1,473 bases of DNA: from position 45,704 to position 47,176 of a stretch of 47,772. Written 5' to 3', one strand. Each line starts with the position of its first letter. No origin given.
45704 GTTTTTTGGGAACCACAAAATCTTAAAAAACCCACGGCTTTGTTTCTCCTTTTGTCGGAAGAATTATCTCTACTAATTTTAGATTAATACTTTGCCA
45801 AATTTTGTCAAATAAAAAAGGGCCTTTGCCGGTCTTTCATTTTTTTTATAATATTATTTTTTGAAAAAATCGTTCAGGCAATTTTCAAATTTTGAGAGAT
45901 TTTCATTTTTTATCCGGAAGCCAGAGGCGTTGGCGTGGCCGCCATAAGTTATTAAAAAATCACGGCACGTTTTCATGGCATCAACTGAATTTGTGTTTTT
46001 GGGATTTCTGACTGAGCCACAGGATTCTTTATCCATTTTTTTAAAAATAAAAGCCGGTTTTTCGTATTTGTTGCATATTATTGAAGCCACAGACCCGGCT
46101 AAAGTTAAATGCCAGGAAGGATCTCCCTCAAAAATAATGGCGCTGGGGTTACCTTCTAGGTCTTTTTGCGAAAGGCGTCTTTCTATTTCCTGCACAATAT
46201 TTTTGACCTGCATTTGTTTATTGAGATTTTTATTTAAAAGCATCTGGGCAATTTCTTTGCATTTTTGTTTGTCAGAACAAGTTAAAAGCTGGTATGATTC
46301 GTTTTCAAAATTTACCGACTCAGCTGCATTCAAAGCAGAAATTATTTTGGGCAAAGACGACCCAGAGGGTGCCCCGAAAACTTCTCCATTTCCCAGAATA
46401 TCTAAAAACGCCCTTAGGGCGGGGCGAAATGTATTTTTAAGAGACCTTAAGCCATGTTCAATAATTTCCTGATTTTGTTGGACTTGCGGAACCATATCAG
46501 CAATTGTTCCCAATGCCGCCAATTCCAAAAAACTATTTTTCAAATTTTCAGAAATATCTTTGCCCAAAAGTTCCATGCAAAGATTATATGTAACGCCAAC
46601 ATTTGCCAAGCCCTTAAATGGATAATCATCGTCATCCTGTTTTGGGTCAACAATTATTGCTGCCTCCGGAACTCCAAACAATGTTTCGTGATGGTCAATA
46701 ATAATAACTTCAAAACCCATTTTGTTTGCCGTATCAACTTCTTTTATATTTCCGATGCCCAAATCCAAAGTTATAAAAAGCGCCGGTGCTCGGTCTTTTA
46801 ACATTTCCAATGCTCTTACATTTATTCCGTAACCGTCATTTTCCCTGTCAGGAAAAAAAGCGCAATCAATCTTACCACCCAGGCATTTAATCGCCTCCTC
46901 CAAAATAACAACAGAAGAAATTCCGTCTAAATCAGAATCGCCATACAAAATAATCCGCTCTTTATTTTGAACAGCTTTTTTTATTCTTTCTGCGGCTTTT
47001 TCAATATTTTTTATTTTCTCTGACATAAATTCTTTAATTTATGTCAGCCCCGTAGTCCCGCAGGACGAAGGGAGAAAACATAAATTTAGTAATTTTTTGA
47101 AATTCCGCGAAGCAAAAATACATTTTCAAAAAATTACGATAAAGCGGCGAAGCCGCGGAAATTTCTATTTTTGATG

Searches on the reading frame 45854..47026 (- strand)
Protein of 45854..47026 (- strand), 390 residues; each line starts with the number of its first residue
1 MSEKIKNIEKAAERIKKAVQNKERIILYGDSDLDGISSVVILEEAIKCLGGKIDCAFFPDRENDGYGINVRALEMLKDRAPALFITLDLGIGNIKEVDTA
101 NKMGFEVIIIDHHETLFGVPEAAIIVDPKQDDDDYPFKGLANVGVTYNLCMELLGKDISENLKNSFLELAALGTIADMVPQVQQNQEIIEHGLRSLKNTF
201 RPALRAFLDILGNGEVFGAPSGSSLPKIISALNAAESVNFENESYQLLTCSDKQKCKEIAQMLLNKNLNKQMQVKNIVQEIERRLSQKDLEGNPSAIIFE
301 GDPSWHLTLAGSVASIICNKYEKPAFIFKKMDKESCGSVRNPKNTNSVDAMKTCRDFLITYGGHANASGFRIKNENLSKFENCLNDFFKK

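Call 7: search_protein_families(library=pfam, proteins=[window:45854-47026:-], max_evalue=0.001)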
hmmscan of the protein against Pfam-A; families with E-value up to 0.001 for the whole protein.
window:45854-47026:- (390 aa): 2 families
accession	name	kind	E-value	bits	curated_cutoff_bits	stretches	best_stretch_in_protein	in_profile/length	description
PF01368.27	DHH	-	3.9e-17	63.1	28.1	1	24-174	1-125/125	DHH family, N-terminal domain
PF02272.25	DHHA1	-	2.3e-08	34.8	25.9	1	302-389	10-101/102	DHHA1 domain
